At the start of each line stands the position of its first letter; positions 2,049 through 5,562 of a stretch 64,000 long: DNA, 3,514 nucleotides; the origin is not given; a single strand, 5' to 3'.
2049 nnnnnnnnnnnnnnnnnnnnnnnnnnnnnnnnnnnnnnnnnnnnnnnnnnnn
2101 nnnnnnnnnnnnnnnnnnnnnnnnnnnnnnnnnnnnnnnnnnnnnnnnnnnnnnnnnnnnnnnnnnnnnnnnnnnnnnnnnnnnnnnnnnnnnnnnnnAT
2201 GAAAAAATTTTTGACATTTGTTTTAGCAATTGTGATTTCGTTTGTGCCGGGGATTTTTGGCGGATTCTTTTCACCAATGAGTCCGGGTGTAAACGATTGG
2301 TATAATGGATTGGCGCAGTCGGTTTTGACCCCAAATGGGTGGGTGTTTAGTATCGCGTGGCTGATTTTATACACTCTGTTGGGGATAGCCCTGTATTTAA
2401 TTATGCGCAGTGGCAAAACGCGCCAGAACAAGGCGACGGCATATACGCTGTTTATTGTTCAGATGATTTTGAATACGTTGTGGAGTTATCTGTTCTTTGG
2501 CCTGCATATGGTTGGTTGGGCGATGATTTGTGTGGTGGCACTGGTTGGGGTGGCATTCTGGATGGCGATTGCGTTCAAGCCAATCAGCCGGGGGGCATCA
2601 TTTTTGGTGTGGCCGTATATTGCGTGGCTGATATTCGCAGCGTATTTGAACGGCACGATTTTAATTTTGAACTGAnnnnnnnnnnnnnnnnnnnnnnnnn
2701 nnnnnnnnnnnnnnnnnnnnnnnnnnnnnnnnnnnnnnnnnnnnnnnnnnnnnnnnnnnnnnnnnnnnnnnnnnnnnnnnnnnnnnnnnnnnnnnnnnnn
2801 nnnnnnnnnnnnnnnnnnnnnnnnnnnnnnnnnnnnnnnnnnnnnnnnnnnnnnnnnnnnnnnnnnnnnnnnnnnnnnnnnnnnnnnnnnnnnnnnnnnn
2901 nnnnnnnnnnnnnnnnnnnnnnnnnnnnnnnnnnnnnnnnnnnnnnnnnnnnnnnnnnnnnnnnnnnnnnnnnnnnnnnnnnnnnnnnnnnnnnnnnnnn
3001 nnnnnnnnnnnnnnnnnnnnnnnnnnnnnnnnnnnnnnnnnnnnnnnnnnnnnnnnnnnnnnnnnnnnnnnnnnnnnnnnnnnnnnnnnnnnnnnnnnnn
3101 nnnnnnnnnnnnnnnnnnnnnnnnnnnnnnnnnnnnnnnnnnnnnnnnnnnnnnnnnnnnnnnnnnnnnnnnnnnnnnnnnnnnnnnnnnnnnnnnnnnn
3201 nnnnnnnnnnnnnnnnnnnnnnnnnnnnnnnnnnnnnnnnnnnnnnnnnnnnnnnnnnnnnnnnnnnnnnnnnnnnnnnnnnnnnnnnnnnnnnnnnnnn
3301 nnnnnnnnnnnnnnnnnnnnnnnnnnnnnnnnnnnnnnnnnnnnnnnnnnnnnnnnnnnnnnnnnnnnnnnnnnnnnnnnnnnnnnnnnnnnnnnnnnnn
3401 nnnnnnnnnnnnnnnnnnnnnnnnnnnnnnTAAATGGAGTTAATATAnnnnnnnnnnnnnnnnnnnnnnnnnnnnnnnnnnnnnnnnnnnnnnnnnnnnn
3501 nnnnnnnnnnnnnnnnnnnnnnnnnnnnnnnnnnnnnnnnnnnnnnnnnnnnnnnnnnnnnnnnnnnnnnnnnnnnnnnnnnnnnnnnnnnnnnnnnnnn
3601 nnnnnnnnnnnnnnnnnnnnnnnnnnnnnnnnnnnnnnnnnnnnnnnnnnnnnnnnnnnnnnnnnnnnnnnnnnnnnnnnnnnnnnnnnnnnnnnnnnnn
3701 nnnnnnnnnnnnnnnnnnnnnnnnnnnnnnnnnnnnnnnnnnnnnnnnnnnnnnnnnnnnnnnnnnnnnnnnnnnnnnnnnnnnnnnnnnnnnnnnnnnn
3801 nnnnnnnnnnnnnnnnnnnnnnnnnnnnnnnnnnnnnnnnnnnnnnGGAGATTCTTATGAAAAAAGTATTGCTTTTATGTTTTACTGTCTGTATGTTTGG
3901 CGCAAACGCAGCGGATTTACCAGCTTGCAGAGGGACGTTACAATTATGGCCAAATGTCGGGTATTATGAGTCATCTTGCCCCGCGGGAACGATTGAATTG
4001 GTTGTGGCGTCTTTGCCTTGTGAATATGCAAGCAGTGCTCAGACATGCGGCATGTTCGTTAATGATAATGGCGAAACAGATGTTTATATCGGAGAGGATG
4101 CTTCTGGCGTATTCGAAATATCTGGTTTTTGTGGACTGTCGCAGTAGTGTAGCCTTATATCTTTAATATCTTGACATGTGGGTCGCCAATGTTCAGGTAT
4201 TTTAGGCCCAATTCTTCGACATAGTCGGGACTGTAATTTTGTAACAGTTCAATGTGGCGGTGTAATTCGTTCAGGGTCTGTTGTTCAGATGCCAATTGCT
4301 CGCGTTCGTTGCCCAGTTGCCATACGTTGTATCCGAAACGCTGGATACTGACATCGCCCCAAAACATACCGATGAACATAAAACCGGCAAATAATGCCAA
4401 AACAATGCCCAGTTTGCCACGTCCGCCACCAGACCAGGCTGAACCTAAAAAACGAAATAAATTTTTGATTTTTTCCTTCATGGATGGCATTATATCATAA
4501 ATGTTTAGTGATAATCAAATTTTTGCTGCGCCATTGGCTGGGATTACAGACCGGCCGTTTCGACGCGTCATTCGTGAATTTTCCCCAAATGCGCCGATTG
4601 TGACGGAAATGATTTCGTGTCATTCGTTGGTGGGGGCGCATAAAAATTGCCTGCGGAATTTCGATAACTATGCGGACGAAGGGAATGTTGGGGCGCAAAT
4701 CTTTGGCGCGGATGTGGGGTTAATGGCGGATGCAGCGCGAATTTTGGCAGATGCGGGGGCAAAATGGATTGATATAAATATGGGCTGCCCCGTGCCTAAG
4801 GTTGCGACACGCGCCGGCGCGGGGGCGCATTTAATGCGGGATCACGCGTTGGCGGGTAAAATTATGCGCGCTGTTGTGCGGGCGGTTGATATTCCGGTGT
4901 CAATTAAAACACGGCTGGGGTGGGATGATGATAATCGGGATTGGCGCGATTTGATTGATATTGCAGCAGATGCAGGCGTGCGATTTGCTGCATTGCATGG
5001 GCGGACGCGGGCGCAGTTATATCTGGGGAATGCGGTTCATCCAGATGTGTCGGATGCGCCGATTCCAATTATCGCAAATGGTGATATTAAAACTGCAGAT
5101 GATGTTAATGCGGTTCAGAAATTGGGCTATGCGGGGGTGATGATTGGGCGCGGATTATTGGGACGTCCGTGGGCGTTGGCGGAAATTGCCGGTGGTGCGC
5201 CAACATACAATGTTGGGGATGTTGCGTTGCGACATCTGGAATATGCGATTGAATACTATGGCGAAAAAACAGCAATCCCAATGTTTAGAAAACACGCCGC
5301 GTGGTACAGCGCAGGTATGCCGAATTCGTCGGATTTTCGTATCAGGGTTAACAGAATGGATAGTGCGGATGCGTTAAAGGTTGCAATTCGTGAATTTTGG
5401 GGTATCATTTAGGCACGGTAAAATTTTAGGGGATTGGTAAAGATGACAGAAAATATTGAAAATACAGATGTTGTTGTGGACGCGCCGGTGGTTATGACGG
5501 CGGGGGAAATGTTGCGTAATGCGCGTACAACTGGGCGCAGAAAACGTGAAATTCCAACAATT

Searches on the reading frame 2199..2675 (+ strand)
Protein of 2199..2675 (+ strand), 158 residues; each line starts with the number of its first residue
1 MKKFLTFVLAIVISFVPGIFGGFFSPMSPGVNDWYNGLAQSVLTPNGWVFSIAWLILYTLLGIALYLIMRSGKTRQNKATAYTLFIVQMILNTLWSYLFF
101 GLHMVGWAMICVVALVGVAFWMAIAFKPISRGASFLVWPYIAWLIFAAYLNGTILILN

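Call 7: search_protein_families(library=pfam, proteins=[window:2199-2675:+], max_evalue=0.01)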
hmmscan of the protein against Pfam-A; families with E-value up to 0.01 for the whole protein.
window:2199-2675:+ (158 aa): 1 family
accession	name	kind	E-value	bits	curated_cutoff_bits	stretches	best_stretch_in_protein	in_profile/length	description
PF03073.20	TspO_MBR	-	6.2e-40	136.7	24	1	10-154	1-143/145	TspO/MBR family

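Call 10: find_encoding_contigs(protein=window:2199-2675:+, flank=6000, max_places=10)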
Protein window:2199-2675:+ (158 aa): 22 contigs read that carry it; 5 places shown.
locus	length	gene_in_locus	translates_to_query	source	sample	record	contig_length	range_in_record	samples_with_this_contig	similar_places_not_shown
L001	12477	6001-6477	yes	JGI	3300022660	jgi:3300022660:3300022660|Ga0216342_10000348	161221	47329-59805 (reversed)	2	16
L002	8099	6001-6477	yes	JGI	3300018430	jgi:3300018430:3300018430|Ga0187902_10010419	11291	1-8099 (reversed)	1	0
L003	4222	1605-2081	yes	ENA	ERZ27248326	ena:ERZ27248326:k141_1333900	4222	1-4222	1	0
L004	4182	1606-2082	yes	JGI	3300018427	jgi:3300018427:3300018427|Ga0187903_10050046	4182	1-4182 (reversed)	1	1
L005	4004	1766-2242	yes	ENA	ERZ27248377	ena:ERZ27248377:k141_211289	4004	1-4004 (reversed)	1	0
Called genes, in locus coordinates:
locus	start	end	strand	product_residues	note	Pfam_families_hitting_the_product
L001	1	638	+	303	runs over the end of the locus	PF00005:ABC_tran, PF13304:AAA_21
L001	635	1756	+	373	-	PF12679:ABC2_membrane_2, PF12698:ABC2_membrane_3, PF01061:ABC2_membrane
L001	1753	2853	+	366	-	PF12679:ABC2_membrane_2, PF12698:ABC2_membrane_3, PF01061:ABC2_membrane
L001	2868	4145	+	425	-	PF02321:OEP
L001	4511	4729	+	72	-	-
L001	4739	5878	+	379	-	PF04471:Mrr_cat, PF22722:NA-iREase1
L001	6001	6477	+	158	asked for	PF03073:TspO_MBR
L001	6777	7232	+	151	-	-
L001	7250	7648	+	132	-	-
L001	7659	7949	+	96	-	-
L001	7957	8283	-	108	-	-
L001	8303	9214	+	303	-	PF01207:Dus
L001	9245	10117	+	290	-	PF13413:HTH_25, PF13464:RodZ_C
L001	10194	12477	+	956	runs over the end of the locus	PF00005:ABC_tran (faint), PF02463:SMC_N (faint), PF03193:RsgA_GTPase (faint), PF13555:AAA_29 (faint), PF20703:nSTAND1 (faint), PF17760:UvrA_inter, PF17755:UvrA_DNA-bind, PF12399:BCA_ABC_TP_C (faint)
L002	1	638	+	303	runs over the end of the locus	PF00005:ABC_tran, PF13304:AAA_21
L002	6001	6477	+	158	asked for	PF03073:TspO_MBR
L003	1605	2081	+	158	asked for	PF03073:TspO_MBR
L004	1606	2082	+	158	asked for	PF03073:TspO_MBR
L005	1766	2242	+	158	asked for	PF03073:TspO_MBR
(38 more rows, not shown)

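Call 95: find_homologous_proteins(query=window:2199-2672:+, max_evalue=1e-40)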
Query window:2199-2672:+ (158 aa): 308 proteins with E <= 1e-40 among 506 candidates; the best 120 are listed.
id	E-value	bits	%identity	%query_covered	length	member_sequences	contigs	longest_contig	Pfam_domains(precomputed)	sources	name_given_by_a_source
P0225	5.6e-95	334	99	100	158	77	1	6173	PF03073.21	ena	-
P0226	4.9e-93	328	97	100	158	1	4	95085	PF03073.21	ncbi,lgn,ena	-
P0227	5.6e-92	324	96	100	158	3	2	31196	PF03073.21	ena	-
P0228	8.6e-92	324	96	100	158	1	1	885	PF03073.21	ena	-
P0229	9.6e-92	324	95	100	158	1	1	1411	PF03073.21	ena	-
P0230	7.3e-90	317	94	100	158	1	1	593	PF03073.21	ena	-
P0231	1.8e-83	297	90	100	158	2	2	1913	PF03073.21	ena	-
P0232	1.0e-82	294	89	100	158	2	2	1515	PF03073.21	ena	-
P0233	3.9e-82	292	86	100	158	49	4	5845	PF03073.21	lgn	-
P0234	1.1e-78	281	83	100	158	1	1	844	PF03073.21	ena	-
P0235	4.2e-78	279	82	100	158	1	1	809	PF03073.21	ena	-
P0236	5.5e-78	279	83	100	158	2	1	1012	PF03073.21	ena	-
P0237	1.4e-77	277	82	100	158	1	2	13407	PF03073.21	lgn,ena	-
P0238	1.5e-77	277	84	100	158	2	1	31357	PF03073.21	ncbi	-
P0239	1.1e-76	275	79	100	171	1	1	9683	PF03073.21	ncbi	-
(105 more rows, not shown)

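Call 96: find_encoding_contigs(protein=P0226, flank=6000, max_places=4)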
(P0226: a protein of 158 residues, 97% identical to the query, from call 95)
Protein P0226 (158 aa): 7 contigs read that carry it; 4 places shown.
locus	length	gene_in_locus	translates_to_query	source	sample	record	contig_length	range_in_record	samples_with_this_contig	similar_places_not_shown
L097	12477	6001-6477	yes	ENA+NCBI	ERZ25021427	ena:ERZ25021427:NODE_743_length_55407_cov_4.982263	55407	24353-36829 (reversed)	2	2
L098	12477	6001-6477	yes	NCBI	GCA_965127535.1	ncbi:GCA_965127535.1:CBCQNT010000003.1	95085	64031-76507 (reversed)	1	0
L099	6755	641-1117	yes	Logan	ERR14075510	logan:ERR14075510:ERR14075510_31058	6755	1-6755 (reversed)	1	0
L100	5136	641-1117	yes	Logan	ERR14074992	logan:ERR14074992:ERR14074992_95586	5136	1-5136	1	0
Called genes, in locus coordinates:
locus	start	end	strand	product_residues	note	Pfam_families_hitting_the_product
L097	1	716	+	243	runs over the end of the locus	PF00005:ABC_tran, PF13304:AAA_21 (weak)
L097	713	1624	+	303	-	PF00005:ABC_tran, PF13304:AAA_21 (weak)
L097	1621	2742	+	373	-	PF12679:ABC2_membrane_2, PF12698:ABC2_membrane_3, PF01061:ABC2_membrane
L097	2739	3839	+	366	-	PF12679:ABC2_membrane_2, PF12698:ABC2_membrane_3, PF01061:ABC2_membrane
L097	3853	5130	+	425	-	PF02321:OEP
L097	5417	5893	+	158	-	-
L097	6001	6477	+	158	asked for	PF03073:TspO_MBR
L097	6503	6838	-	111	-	-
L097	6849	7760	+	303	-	PF01207:Dus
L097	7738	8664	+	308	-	PF13413:HTH_25, PF13464:RodZ_C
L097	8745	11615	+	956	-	PF00005:ABC_tran (faint), PF02463:SMC_N (faint), PF03193:RsgA_GTPase (faint), PF13555:AAA_29 (faint), PF20703:nSTAND1 (faint), PF17760:UvrA_inter, PF17755:UvrA_DNA-bind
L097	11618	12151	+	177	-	PF02978:SRP_SPB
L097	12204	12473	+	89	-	-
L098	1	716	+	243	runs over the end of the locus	PF00005:ABC_tran, PF13304:AAA_21 (weak)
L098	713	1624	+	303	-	PF00005:ABC_tran, PF13304:AAA_21 (weak)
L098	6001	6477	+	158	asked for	PF03073:TspO_MBR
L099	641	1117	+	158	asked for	PF03073:TspO_MBR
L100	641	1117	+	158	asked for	PF03073:TspO_MBR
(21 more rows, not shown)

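Call 97: find_encoding_contigs(protein=P0227, flank=6000, max_places=4)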
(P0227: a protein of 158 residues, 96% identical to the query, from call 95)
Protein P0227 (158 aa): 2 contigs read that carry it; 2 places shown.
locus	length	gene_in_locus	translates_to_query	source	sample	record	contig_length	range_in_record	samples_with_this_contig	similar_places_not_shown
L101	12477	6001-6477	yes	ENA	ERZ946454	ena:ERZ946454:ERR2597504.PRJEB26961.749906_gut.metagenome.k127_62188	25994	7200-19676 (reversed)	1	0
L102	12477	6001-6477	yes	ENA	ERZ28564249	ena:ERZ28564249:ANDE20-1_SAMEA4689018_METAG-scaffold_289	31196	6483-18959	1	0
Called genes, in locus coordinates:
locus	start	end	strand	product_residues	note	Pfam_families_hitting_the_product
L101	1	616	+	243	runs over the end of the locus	PF00005:ABC_tran, PF25199:nSTAND_NTPase5 (weak), PF13304:AAA_21 (weak)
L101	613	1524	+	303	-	PF00005:ABC_tran, PF13304:AAA_21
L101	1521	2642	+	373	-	PF12679:ABC2_membrane_2, PF12698:ABC2_membrane_3, PF01061:ABC2_membrane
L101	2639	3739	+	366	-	PF12679:ABC2_membrane_2, PF12698:ABC2_membrane_3, PF01061:ABC2_membrane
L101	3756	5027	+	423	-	PF02321:OEP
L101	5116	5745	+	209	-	PF03729:DUF308 (weak)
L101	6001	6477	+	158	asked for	PF03073:TspO_MBR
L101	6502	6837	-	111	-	-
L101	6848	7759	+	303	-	PF01207:Dus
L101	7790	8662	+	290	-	PF13413:HTH_25, PF13464:RodZ_C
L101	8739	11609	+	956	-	PF00005:ABC_tran (faint), PF02463:SMC_N (faint), PF03193:RsgA_GTPase (faint), PF13555:AAA_29 (faint), PF20703:nSTAND1 (faint), PF17760:UvrA_inter, PF17755:UvrA_DNA-bind, PF12399:BCA_ABC_TP_C (faint)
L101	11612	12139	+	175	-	PF02978:SRP_SPB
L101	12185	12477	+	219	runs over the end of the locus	PF01728:FtsJ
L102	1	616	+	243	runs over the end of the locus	PF00005:ABC_tran, PF25199:nSTAND_NTPase5 (weak), PF13304:AAA_21 (weak)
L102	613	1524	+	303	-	PF00005:ABC_tran, PF13304:AAA_21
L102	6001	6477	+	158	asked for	PF03073:TspO_MBR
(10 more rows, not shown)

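Call 98: find_encoding_contigs(protein=P0238, flank=6000, max_places=3)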
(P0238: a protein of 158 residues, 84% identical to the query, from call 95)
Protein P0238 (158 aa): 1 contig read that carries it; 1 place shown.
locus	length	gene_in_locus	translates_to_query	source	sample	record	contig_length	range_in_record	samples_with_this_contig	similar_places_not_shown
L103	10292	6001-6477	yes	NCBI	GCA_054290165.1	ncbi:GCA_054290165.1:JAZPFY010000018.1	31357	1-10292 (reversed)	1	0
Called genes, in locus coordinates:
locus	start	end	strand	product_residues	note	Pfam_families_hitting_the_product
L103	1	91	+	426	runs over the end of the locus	PF02321:OEP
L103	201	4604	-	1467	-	-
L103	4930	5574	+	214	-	PF03729:DUF308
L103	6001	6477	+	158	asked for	PF03073:TspO_MBR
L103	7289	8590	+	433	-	PF13393:tRNA-synt_His, PF00587:tRNA-synt_2b (weak), PF03129:HGTP_anticodon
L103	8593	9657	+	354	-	PF03462:PCRF, PF00472:RF-1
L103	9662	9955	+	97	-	-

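Call 110: find_encoding_contigs(protein=P0225, flank=5000, max_places=6)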
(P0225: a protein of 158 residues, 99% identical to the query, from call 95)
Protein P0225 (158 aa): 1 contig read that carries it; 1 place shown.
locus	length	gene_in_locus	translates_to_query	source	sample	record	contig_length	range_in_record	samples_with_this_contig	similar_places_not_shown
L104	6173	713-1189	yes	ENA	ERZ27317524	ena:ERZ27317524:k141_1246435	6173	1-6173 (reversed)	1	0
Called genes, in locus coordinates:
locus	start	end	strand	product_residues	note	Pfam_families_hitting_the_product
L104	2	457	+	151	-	?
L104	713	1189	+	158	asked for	PF03073:TspO_MBR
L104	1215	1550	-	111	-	-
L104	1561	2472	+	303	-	PF01207:Dus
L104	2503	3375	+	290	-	PF13413:HTH_25, PF13464:RodZ_C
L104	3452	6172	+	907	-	?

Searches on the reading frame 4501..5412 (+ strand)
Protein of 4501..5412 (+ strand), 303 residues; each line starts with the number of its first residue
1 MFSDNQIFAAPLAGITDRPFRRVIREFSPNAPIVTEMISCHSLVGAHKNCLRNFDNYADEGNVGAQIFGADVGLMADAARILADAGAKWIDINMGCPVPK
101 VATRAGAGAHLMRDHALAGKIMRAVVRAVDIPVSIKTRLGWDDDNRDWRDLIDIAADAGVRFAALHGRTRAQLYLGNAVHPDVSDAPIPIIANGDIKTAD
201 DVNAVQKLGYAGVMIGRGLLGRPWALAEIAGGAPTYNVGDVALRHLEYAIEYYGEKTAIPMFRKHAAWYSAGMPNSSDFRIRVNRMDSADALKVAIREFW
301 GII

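Call 7: search_protein_families(library=pfam, proteins=[window:4501-5412:+], max_evalue=0.01)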
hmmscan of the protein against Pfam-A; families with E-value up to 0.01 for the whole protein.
window:4501-5412:+ (303 aa): 2 families
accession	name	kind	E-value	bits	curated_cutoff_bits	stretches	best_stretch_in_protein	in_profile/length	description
PF01207.24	Dus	-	4.2e-70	236.8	20.4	1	9-289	2-295/311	Dihydrouridine synthase (Dus)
PF03060.21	NMO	-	0.0012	18.8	28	1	182-220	190-226/331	Nitronate monooxygenase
